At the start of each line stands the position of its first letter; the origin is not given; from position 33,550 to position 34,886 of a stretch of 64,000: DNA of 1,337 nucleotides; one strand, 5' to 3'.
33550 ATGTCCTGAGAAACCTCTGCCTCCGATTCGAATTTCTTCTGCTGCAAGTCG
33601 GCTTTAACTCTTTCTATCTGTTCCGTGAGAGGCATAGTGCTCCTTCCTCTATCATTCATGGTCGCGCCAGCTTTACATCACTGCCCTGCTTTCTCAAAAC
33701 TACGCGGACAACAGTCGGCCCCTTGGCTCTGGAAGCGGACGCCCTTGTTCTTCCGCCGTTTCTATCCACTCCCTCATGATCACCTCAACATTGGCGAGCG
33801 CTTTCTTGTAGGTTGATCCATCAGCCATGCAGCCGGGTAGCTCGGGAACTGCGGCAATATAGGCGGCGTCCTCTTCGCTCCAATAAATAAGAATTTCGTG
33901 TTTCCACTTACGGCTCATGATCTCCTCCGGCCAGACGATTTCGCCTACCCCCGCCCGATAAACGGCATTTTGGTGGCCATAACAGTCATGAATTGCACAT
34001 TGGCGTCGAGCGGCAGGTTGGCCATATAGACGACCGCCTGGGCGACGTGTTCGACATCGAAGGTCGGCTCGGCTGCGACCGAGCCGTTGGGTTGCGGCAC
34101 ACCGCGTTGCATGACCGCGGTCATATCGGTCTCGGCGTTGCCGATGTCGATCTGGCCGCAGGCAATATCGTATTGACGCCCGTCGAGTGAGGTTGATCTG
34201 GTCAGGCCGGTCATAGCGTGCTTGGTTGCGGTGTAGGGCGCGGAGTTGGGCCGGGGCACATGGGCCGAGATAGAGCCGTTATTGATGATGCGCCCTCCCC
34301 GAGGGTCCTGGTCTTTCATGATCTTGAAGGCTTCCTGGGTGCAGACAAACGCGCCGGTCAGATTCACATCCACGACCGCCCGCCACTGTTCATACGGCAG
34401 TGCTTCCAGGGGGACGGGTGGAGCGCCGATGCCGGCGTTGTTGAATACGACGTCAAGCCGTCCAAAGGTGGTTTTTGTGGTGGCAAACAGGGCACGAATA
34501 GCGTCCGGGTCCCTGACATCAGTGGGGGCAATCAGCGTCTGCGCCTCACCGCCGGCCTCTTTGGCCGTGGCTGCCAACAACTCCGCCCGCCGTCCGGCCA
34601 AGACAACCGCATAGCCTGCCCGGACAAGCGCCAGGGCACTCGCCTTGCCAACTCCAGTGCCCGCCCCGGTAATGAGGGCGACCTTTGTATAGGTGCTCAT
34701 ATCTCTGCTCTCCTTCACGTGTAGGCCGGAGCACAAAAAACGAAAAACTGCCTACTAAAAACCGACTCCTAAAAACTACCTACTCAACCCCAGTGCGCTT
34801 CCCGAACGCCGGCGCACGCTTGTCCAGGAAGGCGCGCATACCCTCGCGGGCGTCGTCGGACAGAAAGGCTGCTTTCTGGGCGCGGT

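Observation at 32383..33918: HicB-like antitoxin paired with a 374-aa HSDR_N (PD-ExK) domain protein instead of HicA, next to an XRE gene remnant, in a low-GC insertion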

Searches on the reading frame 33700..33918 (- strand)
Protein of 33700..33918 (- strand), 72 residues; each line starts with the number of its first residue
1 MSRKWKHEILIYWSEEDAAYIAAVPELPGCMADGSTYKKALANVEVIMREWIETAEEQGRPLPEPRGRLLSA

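Call 3: search_protein_families(library=pfam, proteins=[window:33700-33918:-], max_evalue=1)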
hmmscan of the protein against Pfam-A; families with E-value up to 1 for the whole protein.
window:33700-33918:- (72 aa): 2 families
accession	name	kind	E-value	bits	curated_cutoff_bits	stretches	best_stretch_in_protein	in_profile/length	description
PF15919.11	HicB_lk_antitox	-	7.5e-08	33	27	1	9-65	3-58/123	HicB_like antitoxin of bacterial toxin-antitoxin system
PF21748.3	UPF0150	-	2.5e-06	27.8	27.3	1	15-63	16-64/64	UPF0150-like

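Call 5: search_protein_families(library=ncbifam, proteins=[window:33700-33918:-], max_evalue=1)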
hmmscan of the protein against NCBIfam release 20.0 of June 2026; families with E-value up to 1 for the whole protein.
window:33700-33918:- (72 aa): 0 families

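Call 6: search_protein_families(library=padloc, proteins=[window:33700-33918:-], max_evalue=1)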
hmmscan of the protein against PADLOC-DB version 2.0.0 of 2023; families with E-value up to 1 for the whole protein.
window:33700-33918:- (72 aa): 0 families

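Call 34: find_homologous_proteins(query=window:33700-33918:-, max_evalue=0.001)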
Query window:33700-33918:- (72 aa): 7950 proteins with E <= 0.001 among 7950 candidates; the best 120 are listed.
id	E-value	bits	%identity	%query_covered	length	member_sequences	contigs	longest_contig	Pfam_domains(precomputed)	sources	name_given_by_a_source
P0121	1.4e-41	157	100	100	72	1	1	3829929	PF15919.12,PF21748.4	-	-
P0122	3.9e-36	139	89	100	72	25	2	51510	PF15919.12,PF21748.4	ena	-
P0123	1.7e-34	134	85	100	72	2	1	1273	PF15919.12,PF21748.4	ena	-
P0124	2.1e-34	134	82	100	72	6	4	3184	PF15919.12,PF21748.4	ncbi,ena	-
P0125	3.3e-34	133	82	100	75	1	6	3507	PF15919.12,PF21748.4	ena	-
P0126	1.0e-33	132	83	100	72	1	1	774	PF15919.12,PF21748.4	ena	-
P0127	7.7e-33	129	81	97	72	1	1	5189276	PF15919.12,PF21748.4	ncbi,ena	-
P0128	3.5e-32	127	79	100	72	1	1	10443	PF15919.12,PF21748.4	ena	-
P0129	4.5e-32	127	81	100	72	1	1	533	PF15919.12,PF21748.4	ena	-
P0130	4.6e-32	127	76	100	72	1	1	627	PF15919.12,PF21748.4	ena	-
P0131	2.4e-31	124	75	100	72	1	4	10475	PF15919.12,PF21748.4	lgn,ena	-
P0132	4.0e-31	124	79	100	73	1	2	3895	PF15919.12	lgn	-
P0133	5.7e-31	123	74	100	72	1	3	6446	PF15919.12,PF21748.4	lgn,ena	-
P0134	5.8e-31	123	78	100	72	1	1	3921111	PF15919.12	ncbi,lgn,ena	-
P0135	6.1e-31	123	74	100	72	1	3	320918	PF15919.12,PF21748.4,PF15970.12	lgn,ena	-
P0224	3.5e-29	117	89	86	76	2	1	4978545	PF15919.12,PF21748.4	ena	-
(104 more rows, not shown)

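Call 35: find_encoding_contigs(protein=P0224, flank=5000, max_places=3)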
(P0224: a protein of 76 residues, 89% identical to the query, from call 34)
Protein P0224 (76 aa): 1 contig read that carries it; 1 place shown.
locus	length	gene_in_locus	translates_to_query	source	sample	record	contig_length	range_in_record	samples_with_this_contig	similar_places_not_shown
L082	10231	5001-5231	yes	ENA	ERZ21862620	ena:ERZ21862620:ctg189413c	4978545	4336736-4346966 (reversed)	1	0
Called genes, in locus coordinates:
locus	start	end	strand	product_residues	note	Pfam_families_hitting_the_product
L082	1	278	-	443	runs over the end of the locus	PF01609:DDE_Tnp_1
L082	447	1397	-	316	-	PF01548:DEDD_Tnp_IS110, PF02371:Transposase_20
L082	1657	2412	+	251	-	PF00106:adh_short, PF08659:KR, PF13561:adh_short_C2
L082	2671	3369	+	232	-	-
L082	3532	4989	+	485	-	PF04286:DUF445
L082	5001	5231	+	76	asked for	PF21748:UPF0150 (weak), PF15919:HicB_lk_antitox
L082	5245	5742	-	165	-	PF01850:PIN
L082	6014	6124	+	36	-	-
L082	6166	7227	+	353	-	-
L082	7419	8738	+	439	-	PF01554:MatE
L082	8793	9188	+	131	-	-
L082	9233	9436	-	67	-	-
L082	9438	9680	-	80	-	PF01206:TusA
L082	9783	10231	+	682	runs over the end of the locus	PF00580:UvrD-helicase, PF13245:AAA_19, PF13604:AAA_30 (faint), PF01443:Viral_helicase1 (faint), PF13361:UvrD_C, PF13538:UvrD_C_2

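Call 36: find_encoding_contigs(protein=P0127, flank=5000, max_places=3)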
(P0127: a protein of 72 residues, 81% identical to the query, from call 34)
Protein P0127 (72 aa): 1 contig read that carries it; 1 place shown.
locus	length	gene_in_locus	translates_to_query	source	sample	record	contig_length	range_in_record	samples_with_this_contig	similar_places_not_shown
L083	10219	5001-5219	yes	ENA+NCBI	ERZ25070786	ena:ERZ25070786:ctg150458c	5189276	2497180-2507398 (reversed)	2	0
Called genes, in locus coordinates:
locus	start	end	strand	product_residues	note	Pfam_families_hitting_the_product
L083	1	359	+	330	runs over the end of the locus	PF13417:GST_N_3, PF13409:GST_N_2, PF13410:GST_C_2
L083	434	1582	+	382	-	PF02771:Acyl-CoA_dh_N, PF02770:Acyl-CoA_dh_M, PF00441:Acyl-CoA_dh_1, PF08028:Acyl-CoA_dh_2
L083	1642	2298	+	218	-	PF00881:Nitroreductase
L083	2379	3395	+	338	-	PF00296:Bac_luciferase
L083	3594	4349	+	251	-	PF00106:adh_short, PF08659:KR, PF13561:adh_short_C2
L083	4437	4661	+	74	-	-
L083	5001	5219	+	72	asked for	PF21748:UPF0150 (weak), PF15919:HicB_lk_antitox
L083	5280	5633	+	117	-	PF13108:DUF3969 (weak)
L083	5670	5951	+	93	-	PF10387:DUF2442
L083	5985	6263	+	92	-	PF13560:HTH_31, PF01381:HTH_3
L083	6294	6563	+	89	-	-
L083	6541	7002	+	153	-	PF01850:PIN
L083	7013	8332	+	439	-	PF01554:MatE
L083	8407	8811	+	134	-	-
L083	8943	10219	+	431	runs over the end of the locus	PF07690:MFS_1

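Call 37: find_encoding_contigs(protein=P0122, flank=5000, max_places=3)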
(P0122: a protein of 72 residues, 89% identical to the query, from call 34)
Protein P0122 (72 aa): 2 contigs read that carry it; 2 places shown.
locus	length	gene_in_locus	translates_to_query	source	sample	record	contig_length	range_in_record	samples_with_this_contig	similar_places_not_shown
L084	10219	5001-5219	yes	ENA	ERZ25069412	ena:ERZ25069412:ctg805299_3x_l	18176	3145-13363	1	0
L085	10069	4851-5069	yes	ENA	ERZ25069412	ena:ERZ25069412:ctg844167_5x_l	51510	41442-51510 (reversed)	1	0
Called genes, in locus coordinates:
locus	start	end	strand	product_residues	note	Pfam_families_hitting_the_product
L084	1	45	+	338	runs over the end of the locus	PF00296:Bac_luciferase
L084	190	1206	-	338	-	PF10546:P63C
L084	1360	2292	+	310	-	PF12760:Zn_ribbon_IS1595 (weak), PF12762:DDE_Tnp_IS1595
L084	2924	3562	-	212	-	PF10544:T5orf172, PF13455:MUG113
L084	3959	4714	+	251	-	PF00106:adh_short, PF08659:KR, PF13561:adh_short_C2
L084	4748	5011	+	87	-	PF07927:HicA_toxin (weak)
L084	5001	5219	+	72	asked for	PF21748:UPF0150, PF15919:HicB_lk_antitox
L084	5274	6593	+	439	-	PF01554:MatE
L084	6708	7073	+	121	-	-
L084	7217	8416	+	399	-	PF07690:MFS_1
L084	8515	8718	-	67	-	-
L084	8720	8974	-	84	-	PF01206:TusA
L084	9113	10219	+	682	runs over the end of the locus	PF00580:UvrD-helicase, PF13245:AAA_19, PF13604:AAA_30 (faint), PF01443:Viral_helicase1 (faint), PF13361:UvrD_C, PF13538:UvrD_C_2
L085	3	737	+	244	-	?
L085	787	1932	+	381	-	PF02771:Acyl-CoA_dh_N, PF02770:Acyl-CoA_dh_M, PF00441:Acyl-CoA_dh_1, PF08028:Acyl-CoA_dh_2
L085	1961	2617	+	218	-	PF00881:Nitroreductase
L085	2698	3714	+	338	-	PF00296:Bac_luciferase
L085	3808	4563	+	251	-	PF00106:adh_short, PF08659:KR, PF13561:adh_short_C2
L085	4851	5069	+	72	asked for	PF21748:UPF0150, PF15919:HicB_lk_antitox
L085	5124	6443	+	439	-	PF01554:MatE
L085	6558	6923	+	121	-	-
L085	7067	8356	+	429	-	PF07690:MFS_1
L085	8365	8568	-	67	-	-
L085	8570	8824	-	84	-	PF01206:TusA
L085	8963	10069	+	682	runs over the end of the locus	PF00580:UvrD-helicase, PF13245:AAA_19, PF13604:AAA_30 (faint), PF01443:Viral_helicase1 (faint), PF13361:UvrD_C, PF13538:UvrD_C_2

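Call 39: search_protein_families(library=pfam, proteins=[L084:4748-5008:+, L083:4437-4658:+, L082:6166-7224:+, L083:6294-6560:+, L082:2671-3366:+, L083:5280-5630:+, L083:5670-5948:+, L083:5985-6260:+], max_evalue=0.1)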
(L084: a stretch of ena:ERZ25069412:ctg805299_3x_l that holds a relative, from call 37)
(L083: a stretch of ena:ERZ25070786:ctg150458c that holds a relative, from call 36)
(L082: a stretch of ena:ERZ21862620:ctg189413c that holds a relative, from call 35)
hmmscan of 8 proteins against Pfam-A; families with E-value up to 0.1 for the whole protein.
L084:4748-5008:+ (87 aa): 1 family
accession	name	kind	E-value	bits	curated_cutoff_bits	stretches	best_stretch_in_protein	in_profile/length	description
PF07927.17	HicA_toxin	-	7.6e-07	29.6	27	1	23-71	2-52/58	HicA toxin of bacterial toxin-antitoxin,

L083:4437-4658:+ (74 aa): 2 families
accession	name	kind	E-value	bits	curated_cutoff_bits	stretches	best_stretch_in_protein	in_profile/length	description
PF01381.28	HTH_3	-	0.0039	17.6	23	1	1-26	15-40/55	Helix-turn-helix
PF15943.11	YdaS_toxin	-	0.073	13.3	30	0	1-24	14-37/65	Bacterial toxin YdaS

L082:6166-7224:+ (353 aa): 3 families
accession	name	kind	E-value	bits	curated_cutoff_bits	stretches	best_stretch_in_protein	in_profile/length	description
PF01939.22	NucS_C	-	0.021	15.2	24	0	30-95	5-67/124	Endonuclease NucS C-terminal domain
PF04313.20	HSDR_N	-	0.049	13.9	25.1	0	56-94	122-175/198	Type I restriction enzyme R protein N terminus (HSDR_N)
PF11268.13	DUF3071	-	0.093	13.3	26.9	0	181-266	11-79/168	Protein of unknown function (DUF3071)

L083:6294-6560:+ (89 aa): 2 families
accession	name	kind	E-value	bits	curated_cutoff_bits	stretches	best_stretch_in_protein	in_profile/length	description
PF07878.17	RHH_5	-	0.00016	21.8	26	1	11-43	4-36/43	CopG-like RHH_1 or ribbon-helix-helix domain, RHH_5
PF22513.2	FitA-like_RHH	-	0.0082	16.5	27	1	15-36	8-29/39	Antitoxin FitA-like, ribbon-helix-helix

L082:2671-3366:+ (232 aa): 0 families

L083:5280-5630:+ (117 aa): 0 families

L083:5670-5948:+ (93 aa): 1 family
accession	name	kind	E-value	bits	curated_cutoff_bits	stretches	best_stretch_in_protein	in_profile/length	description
PF10387.14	DUF2442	-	3e-12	47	23.9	1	13-80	2-71/72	Protein of unknown function (DUF2442)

L083:5985-6260:+ (92 aa): 11 families
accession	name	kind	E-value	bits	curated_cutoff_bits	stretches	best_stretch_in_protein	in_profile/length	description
PF01381.28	HTH_3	-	1.3e-10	41.6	23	1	36-85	3-52/55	Helix-turn-helix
PF13560.12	HTH_31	-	1.6e-09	38.3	27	1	29-83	1-56/64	Helix-turn-helix domain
PF13744.12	HTH_37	-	0.00027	21.1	27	1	24-88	13-78/80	Helix-turn-helix domain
PF12844.13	HTH_19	-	0.00072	19.9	30.2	1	34-80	4-50/64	Helix-turn-helix domain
PF13413.12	HTH_25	-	0.0017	18.6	24.6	1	34-67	2-35/62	Helix-turn-helix domain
PF13443.12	HTH_26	-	0.01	16.5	22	1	42-84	10-53/63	Cro/C1-type HTH DNA-binding domain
PF13384.12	HTH_23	-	0.022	15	24.6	1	29-61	4-36/50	Homeodomain-like domain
PF17762.8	HTH_ParB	-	0.034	14.7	22.6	1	28-60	6-38/102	ParB HTH domain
PF12802.13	MarR_2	-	0.062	13.9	27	0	40-62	17-40/61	MarR family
PF22495.2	HTH_92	-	0.066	13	27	0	36-69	2-35/45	RsaL-like HTH domain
PF04545.22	Sigma70_r4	-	0.077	13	24.1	0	32-63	10-41/50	Sigma-70, region 4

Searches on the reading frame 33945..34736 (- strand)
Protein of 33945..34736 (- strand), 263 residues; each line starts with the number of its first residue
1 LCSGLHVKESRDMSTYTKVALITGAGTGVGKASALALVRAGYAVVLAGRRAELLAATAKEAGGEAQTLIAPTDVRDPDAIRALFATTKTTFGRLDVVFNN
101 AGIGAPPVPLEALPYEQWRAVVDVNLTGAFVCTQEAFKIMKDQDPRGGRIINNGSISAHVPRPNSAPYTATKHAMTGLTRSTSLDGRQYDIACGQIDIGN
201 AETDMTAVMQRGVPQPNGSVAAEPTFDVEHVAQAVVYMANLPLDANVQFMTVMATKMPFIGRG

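Call 3: search_protein_families(library=pfam, proteins=[window:33945-34736:-], max_evalue=1)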
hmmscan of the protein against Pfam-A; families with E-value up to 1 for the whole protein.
window:33945-34736:- (263 aa): 7 families
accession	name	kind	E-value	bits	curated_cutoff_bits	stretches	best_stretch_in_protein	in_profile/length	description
PF00106.31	adh_short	-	5.7e-49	166.7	26.6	1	18-208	1-189/195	short chain dehydrogenase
PF13561.12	adh_short_C2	-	6.7e-37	127.8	27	1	24-239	1-217/236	Enoyl-(Acyl carrier protein) reductase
PF08659.16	KR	-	1.6e-08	35.1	22.6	1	20-183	3-164/180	KR domain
PF08643.16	DUF1776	-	0.0004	20.3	25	1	109-201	107-199/294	Fungal family of unknown function (DUF1776)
PF01370.27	Epimerase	-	0.0041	17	20.9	1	20-110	1-81/240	NAD dependent epimerase/dehydratase family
PF12242.14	Eno-Rase_NADH_b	-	0.15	12.3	23.4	1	7-40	30-63/79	NAD(P)H binding domain of trans-2-enoyl-CoA reductase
PF02737.24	3HCDH_N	-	0.16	12.3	22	1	22-79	4-60/180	3-hydroxyacyl-CoA dehydrogenase, NAD binding domain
